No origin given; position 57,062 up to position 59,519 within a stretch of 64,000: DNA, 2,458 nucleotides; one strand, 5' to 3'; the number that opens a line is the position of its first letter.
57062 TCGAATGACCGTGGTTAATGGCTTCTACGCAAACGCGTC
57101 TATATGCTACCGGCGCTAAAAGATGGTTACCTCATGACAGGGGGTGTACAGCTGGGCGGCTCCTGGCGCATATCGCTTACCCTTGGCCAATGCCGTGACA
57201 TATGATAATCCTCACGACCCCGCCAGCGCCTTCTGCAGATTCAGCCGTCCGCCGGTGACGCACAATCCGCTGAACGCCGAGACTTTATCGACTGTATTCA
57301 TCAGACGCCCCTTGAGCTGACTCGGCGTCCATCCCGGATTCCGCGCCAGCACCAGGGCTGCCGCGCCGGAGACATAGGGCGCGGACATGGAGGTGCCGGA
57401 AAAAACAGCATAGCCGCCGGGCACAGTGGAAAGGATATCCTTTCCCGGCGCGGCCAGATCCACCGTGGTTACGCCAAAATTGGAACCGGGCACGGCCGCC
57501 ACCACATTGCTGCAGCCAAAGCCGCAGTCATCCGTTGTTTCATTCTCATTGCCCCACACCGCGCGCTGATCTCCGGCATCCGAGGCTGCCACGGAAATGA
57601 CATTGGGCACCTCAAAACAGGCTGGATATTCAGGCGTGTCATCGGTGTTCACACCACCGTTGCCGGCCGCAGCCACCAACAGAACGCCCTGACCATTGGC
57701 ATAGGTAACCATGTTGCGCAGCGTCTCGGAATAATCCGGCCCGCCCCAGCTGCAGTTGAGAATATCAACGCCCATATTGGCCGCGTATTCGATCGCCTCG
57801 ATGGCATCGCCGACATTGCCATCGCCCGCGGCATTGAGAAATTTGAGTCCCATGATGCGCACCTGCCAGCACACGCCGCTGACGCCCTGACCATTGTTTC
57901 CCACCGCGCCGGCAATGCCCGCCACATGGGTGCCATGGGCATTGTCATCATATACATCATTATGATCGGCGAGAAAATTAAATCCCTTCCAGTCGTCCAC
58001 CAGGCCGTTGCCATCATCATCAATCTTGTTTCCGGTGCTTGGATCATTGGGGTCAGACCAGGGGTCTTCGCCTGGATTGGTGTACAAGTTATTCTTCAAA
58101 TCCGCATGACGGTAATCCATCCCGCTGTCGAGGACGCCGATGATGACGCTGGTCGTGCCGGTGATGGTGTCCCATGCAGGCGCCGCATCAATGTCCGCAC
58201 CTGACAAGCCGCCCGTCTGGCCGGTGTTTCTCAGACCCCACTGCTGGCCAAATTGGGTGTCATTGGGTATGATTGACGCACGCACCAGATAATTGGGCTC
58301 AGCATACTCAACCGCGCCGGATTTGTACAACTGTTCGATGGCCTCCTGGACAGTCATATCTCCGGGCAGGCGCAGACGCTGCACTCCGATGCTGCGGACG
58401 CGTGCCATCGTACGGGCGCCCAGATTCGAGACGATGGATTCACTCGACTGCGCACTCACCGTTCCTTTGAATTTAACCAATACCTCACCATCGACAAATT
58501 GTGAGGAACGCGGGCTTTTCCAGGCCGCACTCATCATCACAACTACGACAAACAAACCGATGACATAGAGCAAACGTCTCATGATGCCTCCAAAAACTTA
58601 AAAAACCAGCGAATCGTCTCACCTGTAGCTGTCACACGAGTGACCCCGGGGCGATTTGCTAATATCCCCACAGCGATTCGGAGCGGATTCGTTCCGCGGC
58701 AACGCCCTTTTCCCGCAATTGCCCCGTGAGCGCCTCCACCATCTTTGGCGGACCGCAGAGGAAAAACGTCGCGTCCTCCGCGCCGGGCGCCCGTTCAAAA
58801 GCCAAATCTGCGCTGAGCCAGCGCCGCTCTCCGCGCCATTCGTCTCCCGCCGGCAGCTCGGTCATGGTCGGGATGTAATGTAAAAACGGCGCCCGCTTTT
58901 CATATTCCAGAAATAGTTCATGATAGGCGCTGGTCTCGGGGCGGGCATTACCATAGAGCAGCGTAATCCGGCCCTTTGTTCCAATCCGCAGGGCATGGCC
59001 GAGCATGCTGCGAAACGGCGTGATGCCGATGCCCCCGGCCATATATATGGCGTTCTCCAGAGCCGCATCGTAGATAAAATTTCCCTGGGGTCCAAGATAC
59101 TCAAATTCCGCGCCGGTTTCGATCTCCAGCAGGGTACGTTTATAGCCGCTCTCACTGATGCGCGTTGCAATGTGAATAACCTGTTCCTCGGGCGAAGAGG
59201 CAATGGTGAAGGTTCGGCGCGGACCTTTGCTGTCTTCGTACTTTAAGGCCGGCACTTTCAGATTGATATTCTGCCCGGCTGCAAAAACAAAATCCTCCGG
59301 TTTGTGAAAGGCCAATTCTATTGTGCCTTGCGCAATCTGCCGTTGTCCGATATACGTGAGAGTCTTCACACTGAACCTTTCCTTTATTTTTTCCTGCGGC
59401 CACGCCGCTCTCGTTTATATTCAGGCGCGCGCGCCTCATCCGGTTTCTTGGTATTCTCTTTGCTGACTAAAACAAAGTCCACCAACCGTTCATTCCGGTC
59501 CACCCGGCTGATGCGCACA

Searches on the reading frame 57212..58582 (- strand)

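Call 43: search_protein_families(library=pfam, proteins=[window:57212-58582:-], max_evalue=0.0001)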
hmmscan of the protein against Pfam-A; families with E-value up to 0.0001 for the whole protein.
window:57212-58582:- (456 aa): 2 families
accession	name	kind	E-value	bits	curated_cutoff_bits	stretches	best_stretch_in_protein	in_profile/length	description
PF00082.27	Peptidase_S8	-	9.2e-58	196.3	21.8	1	145-433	3-275/288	Subtilase family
PF22148.1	Fervidolysin_NPro-like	-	3.5e-19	69.4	21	1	19-97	5-81/81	Fervidolysin N-terminal prodomain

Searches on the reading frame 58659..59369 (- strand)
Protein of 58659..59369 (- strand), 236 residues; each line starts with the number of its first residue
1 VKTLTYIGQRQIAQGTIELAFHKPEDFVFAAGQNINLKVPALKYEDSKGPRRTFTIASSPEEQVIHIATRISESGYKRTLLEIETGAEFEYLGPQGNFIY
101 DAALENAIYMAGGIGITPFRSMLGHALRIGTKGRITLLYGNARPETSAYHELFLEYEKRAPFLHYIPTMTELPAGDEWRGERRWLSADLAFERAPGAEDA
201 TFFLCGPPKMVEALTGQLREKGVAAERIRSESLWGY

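Call 43: search_protein_families(library=pfam, proteins=[window:58659-59369:-], max_evalue=0.0001)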
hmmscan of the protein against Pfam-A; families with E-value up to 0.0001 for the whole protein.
window:58659-59369:- (236 aa): 1 family
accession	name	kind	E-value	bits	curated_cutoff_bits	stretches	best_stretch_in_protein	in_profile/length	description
PF00175.26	NAD_binding_1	-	1.9e-14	54.7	22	1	111-213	3-106/109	Oxidoreductase NAD-binding domain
